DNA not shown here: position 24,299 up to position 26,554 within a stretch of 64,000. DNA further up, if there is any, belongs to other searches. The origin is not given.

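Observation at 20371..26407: Candidate undescribed two-gene module: HNH-TPR-(PIN-like) 1361-aa protein translationally coupled to a 652-aa partner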

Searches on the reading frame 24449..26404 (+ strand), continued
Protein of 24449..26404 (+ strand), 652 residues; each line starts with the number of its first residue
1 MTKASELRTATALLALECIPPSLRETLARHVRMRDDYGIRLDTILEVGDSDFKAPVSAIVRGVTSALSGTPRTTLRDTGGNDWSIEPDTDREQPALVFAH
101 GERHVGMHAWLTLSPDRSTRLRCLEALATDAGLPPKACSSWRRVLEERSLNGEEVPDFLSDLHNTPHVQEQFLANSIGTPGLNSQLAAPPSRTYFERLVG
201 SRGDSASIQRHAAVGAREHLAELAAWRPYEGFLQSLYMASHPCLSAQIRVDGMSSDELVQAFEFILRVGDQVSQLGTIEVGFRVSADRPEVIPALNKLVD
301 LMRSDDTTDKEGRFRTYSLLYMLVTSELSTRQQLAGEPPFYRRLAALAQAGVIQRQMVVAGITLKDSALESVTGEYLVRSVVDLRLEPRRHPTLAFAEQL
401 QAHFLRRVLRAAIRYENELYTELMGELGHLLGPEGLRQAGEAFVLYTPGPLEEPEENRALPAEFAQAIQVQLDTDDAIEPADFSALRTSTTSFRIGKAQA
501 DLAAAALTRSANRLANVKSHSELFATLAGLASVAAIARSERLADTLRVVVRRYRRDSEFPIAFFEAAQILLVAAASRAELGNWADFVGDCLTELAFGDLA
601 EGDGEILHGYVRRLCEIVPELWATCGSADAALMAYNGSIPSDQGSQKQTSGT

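Call 47: find_encoding_contigs(protein=P0075, flank=10000, max_places=2)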
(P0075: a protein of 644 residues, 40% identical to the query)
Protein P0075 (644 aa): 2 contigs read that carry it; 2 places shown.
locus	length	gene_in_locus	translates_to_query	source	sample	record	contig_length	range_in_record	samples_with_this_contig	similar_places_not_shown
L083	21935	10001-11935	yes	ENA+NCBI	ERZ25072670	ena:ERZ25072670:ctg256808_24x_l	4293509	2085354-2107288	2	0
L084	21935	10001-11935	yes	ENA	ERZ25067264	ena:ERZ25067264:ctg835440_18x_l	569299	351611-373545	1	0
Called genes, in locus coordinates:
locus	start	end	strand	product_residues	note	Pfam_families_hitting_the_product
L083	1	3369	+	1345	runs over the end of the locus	PF02384:N6_Mtase (faint), PF07669:Eco57I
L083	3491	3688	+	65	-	-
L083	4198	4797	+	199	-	-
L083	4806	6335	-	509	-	-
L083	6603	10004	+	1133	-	PF24407:HTH_upst_double_PIN, PF20698:PIN-TPR-GreABC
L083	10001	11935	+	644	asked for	PF24388:Permuted_GreAB-C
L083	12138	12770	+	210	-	PF01582:TIR (faint), PF13676:TIR_2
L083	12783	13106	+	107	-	-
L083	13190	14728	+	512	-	PF13175:AAA_15 (weak), PF13304:AAA_21, PF13175:AAA_15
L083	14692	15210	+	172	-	-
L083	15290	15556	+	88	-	PF03683:UPF0175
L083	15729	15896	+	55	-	-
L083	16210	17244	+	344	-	PF07804:HipA_C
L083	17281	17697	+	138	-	PF13657:Couple_hipA (weak)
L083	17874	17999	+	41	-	-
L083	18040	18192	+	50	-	-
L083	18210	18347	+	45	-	-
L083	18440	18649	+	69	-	-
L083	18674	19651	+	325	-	PF01972:SDH_protease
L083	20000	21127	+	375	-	PF27126:NmeDI_C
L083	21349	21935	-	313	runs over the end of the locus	PF03088:Str_synth (faint), PF08450:SGL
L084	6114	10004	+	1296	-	PF24407:HTH_upst_double_PIN, PF20698:PIN-TPR-GreABC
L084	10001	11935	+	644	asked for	PF24388:Permuted_GreAB-C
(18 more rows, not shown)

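Call 48: find_encoding_contigs(protein=P0082, flank=10000, max_places=2)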
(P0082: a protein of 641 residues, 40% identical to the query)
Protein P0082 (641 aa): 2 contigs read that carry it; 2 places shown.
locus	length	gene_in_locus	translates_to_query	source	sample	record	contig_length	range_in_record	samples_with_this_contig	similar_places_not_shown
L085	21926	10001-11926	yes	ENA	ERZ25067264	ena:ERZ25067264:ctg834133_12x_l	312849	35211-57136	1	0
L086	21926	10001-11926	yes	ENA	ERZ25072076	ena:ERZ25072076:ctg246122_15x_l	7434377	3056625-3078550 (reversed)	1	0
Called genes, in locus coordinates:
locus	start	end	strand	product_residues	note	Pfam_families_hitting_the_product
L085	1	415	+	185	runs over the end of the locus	PF01420:Methylase_S (weak)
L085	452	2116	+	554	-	PF12161:HsdM_N, PF02384:N6_Mtase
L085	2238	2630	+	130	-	PF00226:DnaJ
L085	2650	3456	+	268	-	PF13310:Virulence_RhuM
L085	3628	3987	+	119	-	PF21716:dnstrm_HI1420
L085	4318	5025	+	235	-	-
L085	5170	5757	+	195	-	PF01420:Methylase_S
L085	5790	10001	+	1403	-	PF01582:TIR, PF13676:TIR_2, PF24407:HTH_upst_double_PIN, PF20698:PIN-TPR-GreABC (weak)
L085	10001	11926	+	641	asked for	PF24388:Permuted_GreAB-C (weak)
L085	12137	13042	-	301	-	PF13276:HTH_21, PF00665:rve (faint), PF13683:rve_3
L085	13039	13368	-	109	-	PF01527:HTH_Tnp_1 (faint), PF13518:HTH_28 (weak)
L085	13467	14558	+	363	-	PF13173:AAA_14, PF13635:DUF4143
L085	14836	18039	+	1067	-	PF04313:HSDR_N, PF04851:ResIII, PF18766:SWI2_SNF2, PF22679:T1R_D3-like, PF11867:T1RH-like_C (weak)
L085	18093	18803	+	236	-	PF01863:YgjP-like, PF10263:SprT-like (faint)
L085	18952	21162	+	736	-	PF06452:CBM9_1, PF19313:DUF5916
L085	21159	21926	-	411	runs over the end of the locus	PF00155:Aminotran_1_2, PF00266:Aminotran_5, PF01053:Cys_Met_Meta_PP (weak)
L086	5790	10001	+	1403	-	PF01582:TIR, PF13676:TIR_2, PF24407:HTH_upst_double_PIN, PF20698:PIN-TPR-GreABC (weak)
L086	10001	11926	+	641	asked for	PF24388:Permuted_GreAB-C (weak)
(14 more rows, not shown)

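Call 49: find_encoding_contigs(protein=P0099, flank=10000, max_places=2)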
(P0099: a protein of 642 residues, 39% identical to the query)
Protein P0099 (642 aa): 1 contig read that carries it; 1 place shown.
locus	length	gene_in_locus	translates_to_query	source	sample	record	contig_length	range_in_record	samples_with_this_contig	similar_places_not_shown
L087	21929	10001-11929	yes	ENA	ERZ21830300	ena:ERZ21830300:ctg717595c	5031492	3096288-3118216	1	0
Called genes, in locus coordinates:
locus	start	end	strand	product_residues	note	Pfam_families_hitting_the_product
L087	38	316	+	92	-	PF07746:LigA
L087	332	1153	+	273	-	PF02900:LigB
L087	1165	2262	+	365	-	PF01717:Meth_synt_2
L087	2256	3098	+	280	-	PF13489:Methyltransf_23, PF13847:Methyltransf_31, PF08241:Methyltransf_11, PF08242:Methyltransf_12, PF13649:Methyltransf_25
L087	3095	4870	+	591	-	PF01343:Peptidase_S49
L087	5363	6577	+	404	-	-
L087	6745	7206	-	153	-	PF13340:DUF4096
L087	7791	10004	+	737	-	PF24407:HTH_upst_double_PIN, PF20698:PIN-TPR-GreABC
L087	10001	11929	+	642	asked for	PF24388:Permuted_GreAB-C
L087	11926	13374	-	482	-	PF01546:Peptidase_M20, PF07687:M20_dimer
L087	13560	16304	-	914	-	PF05359:DUF748, PF13116:YhdP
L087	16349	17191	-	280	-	-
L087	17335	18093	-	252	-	PF06314:ADC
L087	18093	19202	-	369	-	PF00296:Bac_luciferase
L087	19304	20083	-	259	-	PF03328:HpcH_HpaI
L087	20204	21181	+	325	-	PF27244:GtfB_M (faint), PF05593:RHS_repeat (faint)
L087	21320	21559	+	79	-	PF02604:PhdYeFM_antitox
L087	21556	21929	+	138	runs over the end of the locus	PF01850:PIN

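Call 50: predict_structure(alignment_id=A1)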
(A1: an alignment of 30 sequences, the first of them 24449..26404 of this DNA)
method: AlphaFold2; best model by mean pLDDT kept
length: 652 residues; sequences in the alignment: 30
mean_pLDDT: 80.0   pTM: 0.78
mean pLDDT of the five models: 80.0, 77.4, 76.3, 71.5, 69.1
residues with pLDDT >= 90: 185; 70-90: 337; 50-70: 85; < 50: 45
segments of 3 or more residues with pLDDT < 50: 366-373, 392-394, 428-448, 642-652
pLDDT, mean of each block of 10 residues (from residue 1): 72 70 57 64 61 82 85 82 82 76 77 90 90 91 95 84 86 64 69 90 81 89 92 93 90 94 93 95 93 92 83 85 81 80 90 85 52 60 73 64 83 78 56 35 41 70 87 89 84 84 96 90 87 92 97 90 85 90 92 86 80 83 88 83 36 26
secondary structure, 60 per line:
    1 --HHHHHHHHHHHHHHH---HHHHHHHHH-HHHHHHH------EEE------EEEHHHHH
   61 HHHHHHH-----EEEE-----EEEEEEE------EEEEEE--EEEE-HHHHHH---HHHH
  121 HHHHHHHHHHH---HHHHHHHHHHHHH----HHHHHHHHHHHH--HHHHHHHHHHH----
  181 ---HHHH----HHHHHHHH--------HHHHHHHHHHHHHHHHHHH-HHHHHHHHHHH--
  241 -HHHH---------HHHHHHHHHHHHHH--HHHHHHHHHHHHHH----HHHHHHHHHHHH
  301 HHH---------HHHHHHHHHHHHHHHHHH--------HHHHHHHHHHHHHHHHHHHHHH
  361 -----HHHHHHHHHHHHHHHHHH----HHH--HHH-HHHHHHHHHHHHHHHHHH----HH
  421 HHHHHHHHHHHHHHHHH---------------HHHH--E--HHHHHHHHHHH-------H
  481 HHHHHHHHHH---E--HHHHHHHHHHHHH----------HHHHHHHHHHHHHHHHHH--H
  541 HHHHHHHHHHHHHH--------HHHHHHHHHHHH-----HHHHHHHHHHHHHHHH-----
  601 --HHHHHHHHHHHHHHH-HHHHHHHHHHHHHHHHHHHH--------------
elements in order: H3-17 H21-29 H31-37 E44-46 E53-55 H56-67 E73-76 E82-88 E95-100 E103-106 H108-113 H117-131 H135-147 H152-163 H166-176 H184-187 H192-199 H208-226 H228-238 H242-245 H255-268 H271-284 H289-303 H313-330 H339-360 H366-383 H397-414 H419-437 H453-456 H462-472 H480-490 H497-509 H520-537 H540-554 H563-574 H580-595 H603-617 H619-638

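Call 54: search_protein_representatives(alignment_id=A1)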
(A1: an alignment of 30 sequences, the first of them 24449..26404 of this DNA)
Query: 30 sequences, 642 profile positions. Proteins with E-value up to 0.001 (for the whole library): 1339; up to 1e-10: 1108; up to 1e-30: 623. The best 150 are listed.
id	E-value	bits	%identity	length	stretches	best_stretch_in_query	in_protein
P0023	5.8e-281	949.8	-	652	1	1-641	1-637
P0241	2.0e-275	931.5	-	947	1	2-641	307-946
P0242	2.7e-274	927.8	-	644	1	4-641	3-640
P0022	1.5e-263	892.2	-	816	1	1-641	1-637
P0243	4.2e-261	884.2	-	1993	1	4-640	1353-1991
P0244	9.0e-260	879.8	-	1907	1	11-639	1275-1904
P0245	7.1e-259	876.8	-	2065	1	7-641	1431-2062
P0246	1.2e-256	869.4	-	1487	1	7-639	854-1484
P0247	2.3e-250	848.7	-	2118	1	4-641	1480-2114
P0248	5.8e-240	814.3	-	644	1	1-642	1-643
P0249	1.0e-239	813.6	-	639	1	1-641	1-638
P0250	1.5e-239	813.0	-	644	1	3-640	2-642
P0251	1.8e-238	809.4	-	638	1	5-640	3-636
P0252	1.9e-236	802.7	-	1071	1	11-640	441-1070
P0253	5.4e-235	797.9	-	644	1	1-641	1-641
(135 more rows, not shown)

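Call 67: list_cluster_members(proteins=[window:24449-26404:+, window:20371-24453:+])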
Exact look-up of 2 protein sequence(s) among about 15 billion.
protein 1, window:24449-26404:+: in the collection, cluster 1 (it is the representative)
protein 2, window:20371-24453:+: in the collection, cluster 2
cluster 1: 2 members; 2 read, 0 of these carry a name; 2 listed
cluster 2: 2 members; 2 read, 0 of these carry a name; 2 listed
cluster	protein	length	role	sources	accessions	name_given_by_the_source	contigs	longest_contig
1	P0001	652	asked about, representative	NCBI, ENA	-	-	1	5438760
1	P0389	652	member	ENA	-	-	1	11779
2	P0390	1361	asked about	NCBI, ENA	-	-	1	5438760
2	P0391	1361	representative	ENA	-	-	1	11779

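Call 68: search_dna_similar(query=window:24449-26404:+, collection=plasmids, mode=protein, max_rows=15)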
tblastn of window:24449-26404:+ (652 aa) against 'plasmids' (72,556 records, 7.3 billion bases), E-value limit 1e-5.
Records with a match: 3; places in all: 3; records where one place covers at least 80% of the query: 3.
Best place of each record, by identity: <60% 3.
By first word of the organism name: Agrobacterium 2; Methylophaga 1.
By predicted mobility (MOB-suite, as given by PLSDB): conjugative 2; non-mobilizable 1.
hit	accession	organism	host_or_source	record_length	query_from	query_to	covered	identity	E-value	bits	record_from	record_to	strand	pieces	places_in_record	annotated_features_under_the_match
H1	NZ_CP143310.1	Methylophaga thalassica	cell culture,A deep sea sediment sample ...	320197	1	652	100%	26.0%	1e-36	155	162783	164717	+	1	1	hypothetical protein (x2)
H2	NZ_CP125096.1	Agrobacterium fabrum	Raspberry,cell culture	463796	19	641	96%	26.0%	1e-39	164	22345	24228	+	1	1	hypothetical protein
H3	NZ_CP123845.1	Agrobacterium fabrum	Raspberry,cell culture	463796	19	641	96%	26.0%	1e-39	164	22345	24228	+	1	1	hypothetical protein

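Call 69: search_dna_similar(query=window:24449-26404:+, collection=phages, mode=protein, max_rows=10)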
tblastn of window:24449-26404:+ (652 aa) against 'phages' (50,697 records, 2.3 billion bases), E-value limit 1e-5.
No match.

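Call 70: get_annotated_region(hit=H2, flank=9000)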
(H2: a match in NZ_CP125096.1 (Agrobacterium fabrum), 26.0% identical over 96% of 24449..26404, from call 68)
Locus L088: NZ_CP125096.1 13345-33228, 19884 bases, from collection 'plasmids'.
description: Agrobacterium fabrum strain N33/94 plasmid pAtN33_94, complete sequence
organism: Agrobacterium fabrum (NCBI taxid 1176649)
taxonomy: Bacteria; Pseudomonadota; Alphaproteobacteria; Hyphomicrobiales; Rhizobiaceae; Agrobacterium; Agrobacterium fabrum
host: -; source: Raspberry,cell culture; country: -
typing (MOB-suite, as given by PLSDB): conjugative; relaxase MOBQ; mating-pair formation MPF_T
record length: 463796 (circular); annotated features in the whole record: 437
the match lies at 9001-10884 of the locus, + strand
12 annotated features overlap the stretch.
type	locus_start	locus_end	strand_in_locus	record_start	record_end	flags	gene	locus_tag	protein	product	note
CDS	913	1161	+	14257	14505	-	-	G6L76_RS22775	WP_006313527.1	type II toxin-antitoxin system VapB family antitoxin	-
CDS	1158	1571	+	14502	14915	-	-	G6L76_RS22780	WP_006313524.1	type II toxin-antitoxin system VapC family toxin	-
CDS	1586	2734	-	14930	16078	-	-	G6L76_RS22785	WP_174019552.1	site-specific integrase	GO:0015074 - DNA integration [Evidence IEA]; GO:0006310 - DNA recombination [Evidence IEA]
CDS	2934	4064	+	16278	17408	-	-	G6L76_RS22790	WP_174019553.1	RHE_PE00001 family protein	-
CDS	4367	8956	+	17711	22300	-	-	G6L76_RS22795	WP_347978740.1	hypothetical protein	-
CDS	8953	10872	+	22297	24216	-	-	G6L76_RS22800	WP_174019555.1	hypothetical protein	-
CDS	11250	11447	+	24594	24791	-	-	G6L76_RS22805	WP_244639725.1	hypothetical protein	-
CDS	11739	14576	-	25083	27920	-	-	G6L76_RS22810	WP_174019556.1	type I restriction enzyme HsdR N-terminal domain-containing protein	-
CDS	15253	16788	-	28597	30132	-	-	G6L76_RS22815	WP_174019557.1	hypothetical protein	-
CDS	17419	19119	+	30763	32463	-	-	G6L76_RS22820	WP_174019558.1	SIR2 family protein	-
CDS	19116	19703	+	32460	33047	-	-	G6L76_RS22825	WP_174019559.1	hypothetical protein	-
CDS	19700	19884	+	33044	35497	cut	-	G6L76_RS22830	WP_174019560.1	AAA family ATPase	GO:0006302 - double-strand break repair [Evidence IEA]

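Call 85: search_protein_families(library=padloc, alignment_id=A3, max_evalue=1e-10)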
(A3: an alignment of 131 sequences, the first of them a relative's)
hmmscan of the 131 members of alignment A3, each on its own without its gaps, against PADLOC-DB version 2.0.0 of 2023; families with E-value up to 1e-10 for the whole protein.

A. member 1, L004:1086-1814:+ (243 aa): 0 families

B. families by the number of members that match (of 131 scanned): 319 families (the first 25 are shown)
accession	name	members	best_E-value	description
PDLC03659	mREase_IV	2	1.6e-265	Type IV methyl-directed restriction enzyme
PDLC03041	REase_I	2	1.5e-222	Type I restriction enzyme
PDLC04965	PDC-S23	2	4.9e-133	-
PDLC04964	PDC-S23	2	1.4e-121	-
PDLC03044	REase_I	2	2.2e-121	Type I restriction enzyme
PDLC04963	PDC-S23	2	1.2e-116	-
PDLC03040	REase_I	2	1e-104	Type I restriction enzyme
PDLC03032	MTase_I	2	3.9e-104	Type I methyltransferase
PDLC04851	PDC-S05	2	3.9e-102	-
PDLC04868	PDC-S05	2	5.4e-95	-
PDLC04871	PDC-S05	2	2e-87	-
PDLC04853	PDC-S05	2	4.4e-85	-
PDLC03658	mREase_IV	2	5.8e-81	Type IV methyl-directed restriction enzyme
PDLC04611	PDC-M38A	2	1.9e-80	-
PDLC04852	PDC-S05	2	4.9e-80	-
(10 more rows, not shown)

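Call 86: search_protein_families(library=pfam, alignment_id=A3, max_evalue=0.00001)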
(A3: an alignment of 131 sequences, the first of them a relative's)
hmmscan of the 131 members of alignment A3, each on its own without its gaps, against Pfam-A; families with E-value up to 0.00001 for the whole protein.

A. member 1, L004:1086-1814:+ (243 aa): 0 families

B. families by the number of members that match (of 131 scanned): 123 families (the first 25 are shown)
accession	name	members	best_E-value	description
PF04851.21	ResIII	4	5.2e-33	Type III restriction enzyme, res subunit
PF18766.7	SWI2_SNF2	3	2.3e-75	SWI2/SNF2 ATPase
PF00239.26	Resolvase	3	3.5e-40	Resolvase, N terminal domain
PF13304.12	AAA_21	3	2.5e-20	AAA domain, putative AbiEii toxin, Type IV TA system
PF02661.23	Fic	3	4.8e-17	Fic/DOC family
PF13310.11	Virulence_RhuM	2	7.9e-60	Virulence protein RhuM family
PF01863.23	YgjP-like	2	7.1e-59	YgjP-like, metallopeptidase domain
PF07804.18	HipA_C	2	7.4e-52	HipA-like C-terminal domain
PF11536.14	DUF3226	2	3.8e-51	Protein of unknown function (DUF3226)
PF04313.20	HSDR_N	2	9.1e-44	Type I restriction enzyme R protein N terminus (HSDR_N)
PF07833.16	Cu_amine_oxidN1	2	3.6e-32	Copper amine oxidase N-terminal domain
PF01420.25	Methylase_S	2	3.1e-29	Type I restriction modification DNA specificity domain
PF13175.12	AAA_15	2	3.8e-23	AAA ATPase domain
PF22679.2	T1R_D3-like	2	1.5e-22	Type I restriction enzyme subunit R domain 3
PF07728.20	AAA_5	2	2.7e-21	AAA domain (dynein-related subfamily)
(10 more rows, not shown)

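Call 92: fold_search(model_id=the predicted structure, library=pdb)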
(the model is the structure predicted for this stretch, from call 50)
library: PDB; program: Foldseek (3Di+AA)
matches with E <= 10: 792; with E <= 0.001: 0
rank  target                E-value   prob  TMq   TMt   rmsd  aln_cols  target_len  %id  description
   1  9cpc_1A               2.8e-02  0.66  0.17  0.18  25.2       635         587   12  Atomic model of porcine brain ventricles cilia doublet microtubule (48-nm periodicity) (released 2024-10-23)
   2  5h7c_A                2.9e-02  0.93  0.18  0.26  23.9       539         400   10  Crystal structure of a repeat protein with two Protein A-DHR14 repeat modules (released 2017-06-28)
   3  8ga7                  2.9e-02  0.25  0.11  0.13  24.1       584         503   13  Geometrically programmable nanomaterial construction using regularized protein building blocks (released 2024-03-13)
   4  6q6g_K                3.0e-02  0.54  0.14  0.16  23.6       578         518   10  Cryo-EM structure of the APC/C-Cdc20-Cdk2-cyclinA2-Cks2 complex, the D1 box class (released 2019-09-11)
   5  8fni_6                4.4e-02  0.80  0.17  0.21  23.2       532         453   10  Cryo-EM structure of RNase-treated RESC-B in trypanosomal RNA editing (released 2023-07-19)
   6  4rv1_D                4.5e-02  0.51  0.14  0.19  19.8       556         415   12  Crystal Structure of Engineered Protein. Northeast Structural Genomics Consortium (NESG) Target OR497. (released 2014-12-10)
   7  3c2h_A                4.7e-02  0.23  0.13  0.13  23.6       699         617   10  Crystal Structure of SYS-1 at 2.6A resolution (released 2008-05-20)
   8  4g2v_A                6.2e-02  0.35  0.11  0.16  19.1       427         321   11  Structure complex of LGN binding with FRMPD1 (released 2013-01-23)
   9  8pv6_CR               7.0e-02  0.33  0.12  0.14  26.1       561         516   12  Chaetomium thermophilum pre-60S State 3 - post-5S rotation with Rix1 complex with Foot - composite structure (released 2023-11-15)
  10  9n79_SP               7.0e-02  0.16  0.10  0.08  23.1       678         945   10  SSU processome maturation and disassembly, State M (released 2025-11-05)
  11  6vu5_A                7.3e-02  0.44  0.14  0.18  22.4       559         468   12  Structure of G-alpha-q bound to its chaperone Ric-8A (released 2020-03-18)
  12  1th1_B                8.2e-02  0.41  0.15  0.17  22.6       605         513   12  Beta-catenin in complex with a phosphorylated APC 20aa repeat fragment (released 2004-09-07)
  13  8z0u                  8.9e-02  0.60  0.18  0.22  22.2       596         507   13  Human beta-catenin crystal structure (released 2024-05-22)
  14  7pkt_O                8.9e-02  0.38  0.15  0.16  21.6       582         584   12  Large subunit of the Chlamydomonas reinhardtii mitoribosome (released 2022-06-15)
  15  4a1s_B                8.9e-02  0.33  0.11  0.16  18.8       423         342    9  Crystallographic structure of the Pins:Insc complex (released 2012-03-28)
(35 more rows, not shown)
